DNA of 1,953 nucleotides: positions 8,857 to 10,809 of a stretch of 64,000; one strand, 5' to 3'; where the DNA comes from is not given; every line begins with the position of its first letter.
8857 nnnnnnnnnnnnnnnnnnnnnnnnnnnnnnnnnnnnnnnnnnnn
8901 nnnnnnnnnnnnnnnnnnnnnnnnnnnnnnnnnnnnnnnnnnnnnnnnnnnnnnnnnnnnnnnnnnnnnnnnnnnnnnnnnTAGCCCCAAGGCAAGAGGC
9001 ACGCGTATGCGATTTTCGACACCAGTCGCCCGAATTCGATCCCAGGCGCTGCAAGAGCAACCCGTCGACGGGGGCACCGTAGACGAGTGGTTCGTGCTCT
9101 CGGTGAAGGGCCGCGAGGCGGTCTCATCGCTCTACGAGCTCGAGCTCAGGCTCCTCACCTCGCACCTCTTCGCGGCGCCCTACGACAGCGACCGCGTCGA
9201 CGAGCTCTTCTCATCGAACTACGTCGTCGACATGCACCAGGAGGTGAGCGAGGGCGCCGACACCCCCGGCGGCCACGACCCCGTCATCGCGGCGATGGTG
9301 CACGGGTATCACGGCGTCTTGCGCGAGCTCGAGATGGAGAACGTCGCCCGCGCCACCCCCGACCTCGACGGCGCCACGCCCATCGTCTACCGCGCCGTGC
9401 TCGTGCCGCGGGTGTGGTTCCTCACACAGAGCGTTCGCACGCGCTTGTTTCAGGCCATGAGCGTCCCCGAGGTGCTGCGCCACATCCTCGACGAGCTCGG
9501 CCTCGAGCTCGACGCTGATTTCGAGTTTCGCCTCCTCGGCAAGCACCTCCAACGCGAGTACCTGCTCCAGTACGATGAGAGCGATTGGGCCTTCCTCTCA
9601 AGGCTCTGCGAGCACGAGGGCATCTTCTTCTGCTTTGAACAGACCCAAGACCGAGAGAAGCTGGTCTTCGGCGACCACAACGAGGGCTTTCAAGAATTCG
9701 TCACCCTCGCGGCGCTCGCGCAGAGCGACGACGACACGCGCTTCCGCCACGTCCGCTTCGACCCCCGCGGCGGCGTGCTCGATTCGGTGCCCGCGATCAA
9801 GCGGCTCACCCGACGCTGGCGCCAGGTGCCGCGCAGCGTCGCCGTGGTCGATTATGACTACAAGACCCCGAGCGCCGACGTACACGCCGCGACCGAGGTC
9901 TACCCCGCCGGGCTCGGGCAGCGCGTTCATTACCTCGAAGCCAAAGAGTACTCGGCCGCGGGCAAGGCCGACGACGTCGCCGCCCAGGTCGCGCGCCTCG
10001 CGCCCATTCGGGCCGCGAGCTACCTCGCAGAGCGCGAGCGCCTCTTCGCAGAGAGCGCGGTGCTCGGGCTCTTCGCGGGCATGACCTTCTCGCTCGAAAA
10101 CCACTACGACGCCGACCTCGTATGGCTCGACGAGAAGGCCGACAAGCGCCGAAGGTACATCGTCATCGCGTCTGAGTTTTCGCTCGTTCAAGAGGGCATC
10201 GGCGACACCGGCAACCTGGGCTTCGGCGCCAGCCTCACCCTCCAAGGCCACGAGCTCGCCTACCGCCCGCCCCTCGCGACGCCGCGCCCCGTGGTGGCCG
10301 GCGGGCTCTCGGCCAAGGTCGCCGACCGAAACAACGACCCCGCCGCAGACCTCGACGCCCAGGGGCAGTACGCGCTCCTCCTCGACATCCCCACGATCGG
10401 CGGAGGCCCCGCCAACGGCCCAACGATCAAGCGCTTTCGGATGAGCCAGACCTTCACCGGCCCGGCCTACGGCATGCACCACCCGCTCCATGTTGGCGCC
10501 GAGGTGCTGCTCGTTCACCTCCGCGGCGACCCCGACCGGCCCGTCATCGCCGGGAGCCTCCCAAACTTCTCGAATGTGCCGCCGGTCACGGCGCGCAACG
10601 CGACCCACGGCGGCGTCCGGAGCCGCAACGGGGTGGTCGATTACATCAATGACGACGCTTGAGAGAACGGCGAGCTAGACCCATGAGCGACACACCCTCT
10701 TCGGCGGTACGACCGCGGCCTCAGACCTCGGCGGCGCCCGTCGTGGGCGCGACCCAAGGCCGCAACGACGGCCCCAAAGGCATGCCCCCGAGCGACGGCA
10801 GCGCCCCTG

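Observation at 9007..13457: VgrG truncated right after the GDPDRP motif, followed in the -1 frame by a 925-aa ORF that ends in VgrG-like beta-helix turns: split, frameshifted or 'evolved' VgrG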

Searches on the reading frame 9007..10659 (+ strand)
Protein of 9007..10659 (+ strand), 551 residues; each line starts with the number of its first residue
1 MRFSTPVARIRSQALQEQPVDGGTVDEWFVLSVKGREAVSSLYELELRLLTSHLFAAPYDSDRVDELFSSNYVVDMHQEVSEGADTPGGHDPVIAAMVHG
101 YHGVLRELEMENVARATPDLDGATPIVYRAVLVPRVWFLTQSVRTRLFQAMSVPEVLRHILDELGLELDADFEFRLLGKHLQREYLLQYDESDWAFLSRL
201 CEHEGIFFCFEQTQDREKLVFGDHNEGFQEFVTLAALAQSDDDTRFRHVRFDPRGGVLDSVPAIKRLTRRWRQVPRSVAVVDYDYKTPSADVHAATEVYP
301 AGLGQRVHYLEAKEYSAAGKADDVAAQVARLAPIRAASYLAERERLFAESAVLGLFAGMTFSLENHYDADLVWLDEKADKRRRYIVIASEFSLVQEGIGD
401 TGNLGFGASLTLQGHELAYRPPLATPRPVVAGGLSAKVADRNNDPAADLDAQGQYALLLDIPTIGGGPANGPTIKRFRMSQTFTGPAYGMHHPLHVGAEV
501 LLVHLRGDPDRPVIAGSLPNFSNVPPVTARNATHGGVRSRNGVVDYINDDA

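Call 5: search_protein_families(library=pfam, proteins=[window:9007-10659:+], max_evalue=1)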
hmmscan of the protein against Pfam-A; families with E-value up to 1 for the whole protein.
window:9007-10659:+ (551 aa): 3 families
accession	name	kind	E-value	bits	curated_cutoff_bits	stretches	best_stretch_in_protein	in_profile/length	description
PF05954.17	Phage_GPD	-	6.6e-51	173.7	30.1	1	36-395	1-303/305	Phage tail baseplate hub (GPD)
PF04717.18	Phage_base_V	-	0.0004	21.1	23.8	1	478-518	34-74/75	Type VI secretion system/phage-baseplate injector OB domain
PF20093.5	DUF6484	-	0.0014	19.7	27.6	1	494-517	37-60/61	Domain of unknown function (DUF6484)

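Call 6: search_protein_families(library=ncbifam, proteins=[window:9007-10659:+], max_evalue=1)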
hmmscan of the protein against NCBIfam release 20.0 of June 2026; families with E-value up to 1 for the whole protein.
window:9007-10659:+ (551 aa): 3 families
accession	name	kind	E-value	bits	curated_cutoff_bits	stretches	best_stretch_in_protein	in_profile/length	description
TIGR03361.1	VI_Rhs_Vgr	subfamily_domain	1.4e-64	218.5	186.35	2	27-439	11-367/513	type VI secretion system tip protein TssI/VgrG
TIGR01646.1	vgr_GE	subfamily_domain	2.3e-57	195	121.8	1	125-540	70-452/480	type VI secretion system tip protein VgrG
NF033848.1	VgrG_rel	hypoth_equivalog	5.3e-05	21.7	275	2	140-210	106-171/547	VgrG-related protein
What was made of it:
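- On VgrG/TssI (for ORF 9007-10662): TIGR01646 195 bits (cut-off 121.8) (calls 5, 6).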

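Call 12: find_related_loci(query=window:9007-10659:+, collection=genome_contigs, flank=10000)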
Query window:9007-10659:+ (551 aa) in genome_contigs; peptide patterns used: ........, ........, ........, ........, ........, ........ (x = any residue, [..] = any of these).
55 stretches matched a pattern; 4 encode a relative of the query (tblastn E <= 1e-3); 4 distinct loci.
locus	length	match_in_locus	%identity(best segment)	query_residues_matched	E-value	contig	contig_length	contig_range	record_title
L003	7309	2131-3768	49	1-551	3e-162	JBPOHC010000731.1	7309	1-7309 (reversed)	MAG: Myxococcota bacterium isolate MAG_1 c_000000106715, whole genome shotgun sequence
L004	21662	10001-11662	60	1-551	0e+0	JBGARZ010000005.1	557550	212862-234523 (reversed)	MAG: Polyangiales bacterium isolate MAG_AAO_H10.19 AAOH10-19_opera_contig_40, whole genome shotgun sequence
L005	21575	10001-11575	47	21-551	3e-152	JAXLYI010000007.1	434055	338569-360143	MAG: Polyangiales bacterium isolate STL-MYX9 C4.55.fa-7, whole genome shotgun sequence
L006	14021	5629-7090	26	33-533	3e-43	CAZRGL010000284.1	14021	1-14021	MAG TPA_asm: uncultured Polyangiaceae bacterium isolate binchicken_co141_45 genome assembly, contig: NODE_17914_length_1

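Call 29: find_homologous_proteins(query=window:9007-10659:+, max_evalue=1e-10)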
Query window:9007-10659:+ (551 aa): 23 proteins with E <= 1e-10 among 8000 candidates.
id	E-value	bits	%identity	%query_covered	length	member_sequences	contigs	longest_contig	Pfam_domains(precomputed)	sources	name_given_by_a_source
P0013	0.0e+0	1251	100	100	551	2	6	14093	PF05954.18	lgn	-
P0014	1.1e-209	716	60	100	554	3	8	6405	PF04717.19,PF05954.18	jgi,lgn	jgi:type VI secretion system secreted protein VgrG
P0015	9.1e-204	696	58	100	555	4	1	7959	PF05954.18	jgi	jgi:type VI secretion system secreted protein VgrG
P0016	2.3e-200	685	57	100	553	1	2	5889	PF05954.18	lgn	-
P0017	1.8e-153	530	49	100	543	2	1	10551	PF04717.19,PF05954.18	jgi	jgi:type VI secretion system secreted protein VgrG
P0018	1.4e-145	504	47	96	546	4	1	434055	PF05954.18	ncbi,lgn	ncbi:MAG: type VI secretion system tip protein TssI/VgrG [Polyangiales bacterium]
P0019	2.7e-135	470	46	95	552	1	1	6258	PF05954.18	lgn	-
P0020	3.3e-131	457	47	95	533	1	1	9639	PF04717.19,PF05954.18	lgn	-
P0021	2.3e-69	253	35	95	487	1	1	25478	PF04717.19,PF20093.6,PF05954.18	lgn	-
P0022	4.3e-54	202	33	98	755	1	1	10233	PF04717.19,PF22178.4,PF05954.18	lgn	-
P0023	4.7e-53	199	33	97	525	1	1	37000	PF04717.19,PF05954.18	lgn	-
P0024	3.3e-51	193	32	95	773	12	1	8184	PF04717.19,PF22178.4,PF05954.18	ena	-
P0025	2.8e-50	190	32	94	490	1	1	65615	PF04717.19,PF05954.18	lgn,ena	-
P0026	5.5e-47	179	30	95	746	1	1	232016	PF04717.19,PF05954.18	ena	-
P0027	4.8e-44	169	32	94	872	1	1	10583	PF04717.19,PF05954.18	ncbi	-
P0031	2.4e-29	121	29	77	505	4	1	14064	PF05954.18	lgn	-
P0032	2.0e-26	111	26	75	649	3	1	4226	PF04717.19,PF22178.4,PF05954.18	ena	-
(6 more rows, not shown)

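Call 30: find_encoding_contigs(protein=P0017, flank=10000, max_places=2)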
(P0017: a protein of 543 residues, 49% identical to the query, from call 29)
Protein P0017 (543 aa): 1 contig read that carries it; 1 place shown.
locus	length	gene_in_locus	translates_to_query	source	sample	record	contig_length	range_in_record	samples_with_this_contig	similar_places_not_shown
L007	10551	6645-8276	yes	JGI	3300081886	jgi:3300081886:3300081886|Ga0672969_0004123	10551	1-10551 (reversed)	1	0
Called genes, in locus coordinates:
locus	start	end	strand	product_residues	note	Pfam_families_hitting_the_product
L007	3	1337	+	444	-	?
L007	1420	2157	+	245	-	PF12059:DUF3540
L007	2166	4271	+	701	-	PF09937:DUF2169, PF13576:Pentapeptide_3 (faint), PF00805:Pentapeptide, PF13599:Pentapeptide_4, PF00805:Pentapeptide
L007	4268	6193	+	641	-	-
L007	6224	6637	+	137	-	PF13665:Tox-PAAR-like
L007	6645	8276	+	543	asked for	PF05954:Phage_GPD, PF04717:Phage_base_V (faint)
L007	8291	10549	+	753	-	?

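Call 31: find_encoding_contigs(protein=P0021, flank=10000, max_places=2)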
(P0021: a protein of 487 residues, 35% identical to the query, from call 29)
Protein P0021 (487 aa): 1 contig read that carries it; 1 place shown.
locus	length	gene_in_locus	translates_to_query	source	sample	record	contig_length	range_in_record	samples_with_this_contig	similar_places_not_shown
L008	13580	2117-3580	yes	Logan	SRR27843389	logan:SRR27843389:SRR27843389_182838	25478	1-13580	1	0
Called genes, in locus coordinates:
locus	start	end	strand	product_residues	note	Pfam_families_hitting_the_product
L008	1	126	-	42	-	?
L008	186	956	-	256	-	PF01925:TauE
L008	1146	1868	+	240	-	PF10947:DUF2628 (weak)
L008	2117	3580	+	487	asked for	PF05954:Phage_GPD, PF20093:DUF6484 (faint), PF04717:Phage_base_V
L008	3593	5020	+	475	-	-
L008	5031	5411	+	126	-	-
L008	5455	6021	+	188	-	-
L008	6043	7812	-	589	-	-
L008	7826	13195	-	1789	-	-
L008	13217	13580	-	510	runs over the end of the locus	-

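Call 32: find_encoding_contigs(protein=P0025, flank=10000, max_places=2)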
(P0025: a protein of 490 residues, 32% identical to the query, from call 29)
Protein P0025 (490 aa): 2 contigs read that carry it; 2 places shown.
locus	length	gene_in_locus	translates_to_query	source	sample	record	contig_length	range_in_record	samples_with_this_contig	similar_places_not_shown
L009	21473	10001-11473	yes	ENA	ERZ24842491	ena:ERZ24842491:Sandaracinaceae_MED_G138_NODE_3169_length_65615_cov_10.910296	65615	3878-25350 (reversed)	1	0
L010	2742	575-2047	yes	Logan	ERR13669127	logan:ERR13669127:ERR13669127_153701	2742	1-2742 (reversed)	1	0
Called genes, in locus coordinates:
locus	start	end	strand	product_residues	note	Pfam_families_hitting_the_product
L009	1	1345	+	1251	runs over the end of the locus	PF13948:DUF4215 (weak)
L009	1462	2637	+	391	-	PF13527:Acetyltransf_9, PF17668:Acetyltransf_17, PF13530:SCP2_2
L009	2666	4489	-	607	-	PF26549:Tricorn_N (faint)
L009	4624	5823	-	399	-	PF00108:Thiolase_N, PF02803:Thiolase_C, PF22691:Thiolase_C_1 (faint)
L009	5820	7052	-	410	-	PF00108:Thiolase_N, PF22691:Thiolase_C_1, PF02803:Thiolase_C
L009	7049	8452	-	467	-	PF03055:RPE65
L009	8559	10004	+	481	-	PF16697:Yop-YscD_cpl, PF00498:FHA, PF20232:T6SS_FHA_C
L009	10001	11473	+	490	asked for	PF05954:Phage_GPD, PF04717:Phage_base_V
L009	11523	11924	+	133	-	PF11950:DUF3467 (weak)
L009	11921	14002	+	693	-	-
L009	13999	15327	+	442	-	-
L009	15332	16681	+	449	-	-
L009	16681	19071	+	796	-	PF09937:DUF2169, PF13576:Pentapeptide_3 (faint), PF00805:Pentapeptide (weak), PF13599:Pentapeptide_4 (faint), PF00805:Pentapeptide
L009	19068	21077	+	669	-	-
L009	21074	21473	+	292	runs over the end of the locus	PF12059:DUF3540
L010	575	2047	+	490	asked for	PF05954:Phage_GPD, PF04717:Phage_base_V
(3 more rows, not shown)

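Call 38: search_dna_similar(query=P0032, collection=plasmids, mode=protein, max_rows=30, rows=spread)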
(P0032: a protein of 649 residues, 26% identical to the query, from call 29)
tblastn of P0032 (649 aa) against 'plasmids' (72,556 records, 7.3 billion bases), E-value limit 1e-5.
Records with a match: 808; places in all: 1958; records where one place covers at least 80% of the query: 526.
Best place of each record, by identity: <60% 808.
By first word of the organism name: Ralstonia 136; Burkholderia 121; Rhizobium 101; Escherichia 81; Campylobacter 39; Agrobacterium 19; Vibrio 19; Leisingera 18; Cronobacter 16; Azospirillum 14; and 85 more.
By predicted mobility (MOB-suite, as given by PLSDB): non-mobilizable 362; conjugative 273; mobilizable 173.
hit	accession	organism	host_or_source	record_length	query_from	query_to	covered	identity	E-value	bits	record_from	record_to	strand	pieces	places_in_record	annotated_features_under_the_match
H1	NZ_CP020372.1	Candidatus Thiodictyon syntrophicum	meromictic lake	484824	4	649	100%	40.6%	2e-150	489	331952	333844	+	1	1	type VI secretion system tip protein VgrG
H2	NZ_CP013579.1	Rhizobium phaseoli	Phaseolus vulgaris,Whole ...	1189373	2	636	98%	37.1%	1e-125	417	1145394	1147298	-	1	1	record has no annotation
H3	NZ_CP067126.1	Paracoccus alcaliphilus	whole organism,soil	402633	3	649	100%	35.2%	8e-97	333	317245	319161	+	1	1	tssI: type VI secretion system tip protein TssI/VgrG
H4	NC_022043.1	Paracoccus aminophilus JCM 7686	-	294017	7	649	99%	34.1%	2e-90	315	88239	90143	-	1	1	tssI: type VI secretion system tip protein TssI/VgrG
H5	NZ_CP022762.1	Ralstonia solanacearum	Solanum tuberosum,single cell,Potato ...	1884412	2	648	100%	33.2%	9e-94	324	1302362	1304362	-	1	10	none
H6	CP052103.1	Ralstonia solanacearum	tomato,cell culture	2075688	2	648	100%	33.2%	6e-92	319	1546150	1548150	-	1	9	tssI: type VI secretion system tip protein VgrG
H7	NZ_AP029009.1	Ralstonia pseudosolanacearum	-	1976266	2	648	100%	33.2%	8e-92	319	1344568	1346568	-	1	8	none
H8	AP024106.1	Ralstonia solanacearum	-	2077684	2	648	100%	33.1%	2e-91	317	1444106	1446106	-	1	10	hypothetical protein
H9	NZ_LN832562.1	Paracoccus aminovorans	-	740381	2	647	100%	32.9%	6e-87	305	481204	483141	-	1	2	tssI: type VI secretion system tip protein TssI/VgrG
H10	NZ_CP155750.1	Sphingomonas parapaucimobilis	Chinese cabbage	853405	14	647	98%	32.7%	3e-85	299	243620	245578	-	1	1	tssI: type VI secretion system tip protein TssI/VgrG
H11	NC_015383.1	Burkholderia gladioli BSR3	-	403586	1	648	100%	31.4%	2e-80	286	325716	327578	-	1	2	tssI: type VI secretion system tip protein TssI/VgrG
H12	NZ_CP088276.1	Phyllobacterium sp. T1293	Melilotus albus,Cell culture,root nodule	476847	3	613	94%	32.3%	5e-86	302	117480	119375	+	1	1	tssI: type VI secretion system tip protein TssI/VgrG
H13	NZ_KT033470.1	Aeromonas salmonicida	-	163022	12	648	98%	30.2%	6e-84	296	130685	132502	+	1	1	type VI secretion system tip protein VgrG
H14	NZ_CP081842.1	Agrobacterium vitis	Vitis,Cell culture,South Africa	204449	4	552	85%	34.4%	3e-86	302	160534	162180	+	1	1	tssI: type VI secretion system tip protein TssI/VgrG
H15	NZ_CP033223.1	Parasedimentitalea marina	Cell culture,deep seawater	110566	17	649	83%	34.1%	6e-60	344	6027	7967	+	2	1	tssI: type VI secretion system tip protein TssI/VgrG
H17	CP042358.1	Rahnella aquatilis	hyacinth,plant,hyacinth bulb, basal ...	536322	26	631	93%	28.6%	8e-77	275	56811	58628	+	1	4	tssI: type VI secretion system tip protein VgrG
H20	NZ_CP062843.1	Escherichia coli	Sus scrofa domesticus,feces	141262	16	635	96%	25.9%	6e-61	228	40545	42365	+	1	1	tssI: type VI secretion system tip protein TssI/VgrG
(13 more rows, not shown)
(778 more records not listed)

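Call 40: get_annotated_region(hit=H6, flank=1500)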
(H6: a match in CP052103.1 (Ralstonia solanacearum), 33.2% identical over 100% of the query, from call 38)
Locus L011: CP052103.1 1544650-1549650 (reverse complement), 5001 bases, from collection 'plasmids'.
description: Ralstonia solanacearum strain FJAT15252.F50 plasmid Plas1, complete sequence
organism: Ralstonia solanacearum (NCBI taxid 305)
taxonomy: Bacteria; Pseudomonadota; Betaproteobacteria; Burkholderiales; Burkholderiaceae; Ralstonia; Ralstonia solanacearum
host: -; source: tomato,cell culture; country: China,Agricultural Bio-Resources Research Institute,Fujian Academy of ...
typing (MOB-suite, as given by PLSDB): mobilizable; relaxase MOBP
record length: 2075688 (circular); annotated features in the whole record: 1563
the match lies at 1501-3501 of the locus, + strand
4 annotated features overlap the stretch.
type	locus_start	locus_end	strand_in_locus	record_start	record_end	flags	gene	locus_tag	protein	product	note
CDS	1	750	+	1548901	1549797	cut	-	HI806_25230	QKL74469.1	amino acid ABC transporter substrate-binding protein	-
CDS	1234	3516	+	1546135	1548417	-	tssI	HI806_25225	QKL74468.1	type VI secretion system tip protein VgrG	-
CDS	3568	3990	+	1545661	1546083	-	-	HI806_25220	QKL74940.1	DcrB-related protein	-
CDS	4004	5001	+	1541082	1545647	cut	-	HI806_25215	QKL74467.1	hypothetical protein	-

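Call 41: get_annotated_region(hit=H11, flank=1500)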
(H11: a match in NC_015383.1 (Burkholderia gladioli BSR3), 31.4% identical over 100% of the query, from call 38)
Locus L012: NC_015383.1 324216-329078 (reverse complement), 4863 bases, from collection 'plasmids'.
description: Burkholderia gladioli BSR3 plasmid bgla_4p, complete sequence
organism: Burkholderia gladioli BSR3 (NCBI taxid 999541)
taxonomy: Bacteria; Pseudomonadota; Betaproteobacteria; Burkholderiales; Burkholderiaceae; Burkholderia; Burkholderia gladioli; Burkholderia gladioli BSR3
host: -; source: -; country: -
typing (MOB-suite, as given by PLSDB): conjugative; replicon rep_cluster_364; relaxase MOBH,MOBP; mating-pair formation MPF_T
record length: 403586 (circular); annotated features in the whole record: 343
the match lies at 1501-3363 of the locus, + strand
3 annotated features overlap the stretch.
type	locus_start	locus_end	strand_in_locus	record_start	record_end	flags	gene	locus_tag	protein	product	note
CDS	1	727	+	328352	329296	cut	-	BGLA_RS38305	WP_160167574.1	cell division protein FtsZ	-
CDS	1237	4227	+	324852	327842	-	tssI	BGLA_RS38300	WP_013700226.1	type VI secretion system tip protein TssI/VgrG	GO:0033103 - protein secretion by the type VI secretion system [Evidence IEA]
CDS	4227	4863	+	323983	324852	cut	-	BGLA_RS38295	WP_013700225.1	ankyrin repeat domain-containing protein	-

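Call 42: get_annotated_region(hit=H17, flank=1500)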
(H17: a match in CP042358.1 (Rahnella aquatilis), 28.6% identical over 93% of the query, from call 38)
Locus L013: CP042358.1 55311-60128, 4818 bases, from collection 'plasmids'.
description: Rahnella aquatilis strain H145 plasmid unnamed1, complete sequence
organism: Rahnella aquatilis (NCBI taxid 34038)
taxonomy: Bacteria; Pseudomonadota; Gammaproteobacteria; Enterobacterales; Yersiniaceae; Rahnella; Rahnella aquatilis
host: -; source: hyacinth,plant,hyacinth bulb, basal plate; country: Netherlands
typing (MOB-suite, as given by PLSDB): non-mobilizable; replicon rep_cluster_1067
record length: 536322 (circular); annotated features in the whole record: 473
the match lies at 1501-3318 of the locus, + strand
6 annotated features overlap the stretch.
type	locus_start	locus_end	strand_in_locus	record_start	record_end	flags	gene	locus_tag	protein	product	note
CDS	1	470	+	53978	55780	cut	tssF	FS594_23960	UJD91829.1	type VI secretion system baseplate subunit TssF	-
CDS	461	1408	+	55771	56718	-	tssG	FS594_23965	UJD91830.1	type VI secretion system baseplate subunit TssG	-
CDS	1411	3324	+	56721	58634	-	tssI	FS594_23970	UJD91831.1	type VI secretion system tip protein VgrG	-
CDS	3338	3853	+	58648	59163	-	-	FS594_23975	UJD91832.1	hypothetical protein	-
CDS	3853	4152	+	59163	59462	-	-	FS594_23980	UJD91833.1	type VI secretion protein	-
CDS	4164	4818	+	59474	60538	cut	tssA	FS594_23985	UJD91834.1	type VI secretion system protein TssA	-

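Call 43: get_annotated_region(hit=H20, flank=1500)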
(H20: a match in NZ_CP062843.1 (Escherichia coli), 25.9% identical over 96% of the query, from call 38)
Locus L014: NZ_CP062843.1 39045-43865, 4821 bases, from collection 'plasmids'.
description: Escherichia coli strain Res13-Lact-PER02-33 plasmid unnamednovel_0, complete sequence
organism: Escherichia coli (NCBI taxid 562)
taxonomy: Bacteria; Pseudomonadota; Gammaproteobacteria; Enterobacterales; Enterobacteriaceae; Escherichia; Escherichia coli
host: -; source: Sus scrofa domesticus,feces; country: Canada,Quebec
typing (MOB-suite, as given by PLSDB): conjugative; replicon IncFIA,IncFIB,IncFIC; relaxase MOBF,MOBF; mating-pair formation MPF_F
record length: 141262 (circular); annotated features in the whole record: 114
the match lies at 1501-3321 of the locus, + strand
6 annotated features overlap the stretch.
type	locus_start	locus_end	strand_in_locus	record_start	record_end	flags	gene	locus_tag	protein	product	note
CDS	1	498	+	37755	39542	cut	tssF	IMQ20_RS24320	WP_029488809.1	type VI secretion system baseplate subunit TssF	GO:0033103 - protein secretion by the type VI secretion system [Evidence IEA]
CDS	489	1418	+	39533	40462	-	tssG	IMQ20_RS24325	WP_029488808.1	type VI secretion system baseplate subunit TssG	GO:0033103 - protein secretion by the type VI secretion system [Evidence IEA]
CDS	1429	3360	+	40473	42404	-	tssI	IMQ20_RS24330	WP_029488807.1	type VI secretion system tip protein TssI/VgrG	GO:0033103 - protein secretion by the type VI secretion system [Evidence IEA]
CDS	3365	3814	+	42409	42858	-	-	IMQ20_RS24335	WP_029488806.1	hypothetical protein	-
CDS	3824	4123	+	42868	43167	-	-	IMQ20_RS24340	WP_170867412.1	PAAR domain-containing protein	-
CDS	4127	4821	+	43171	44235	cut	tssA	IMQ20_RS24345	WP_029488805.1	type VI secretion system protein TssA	-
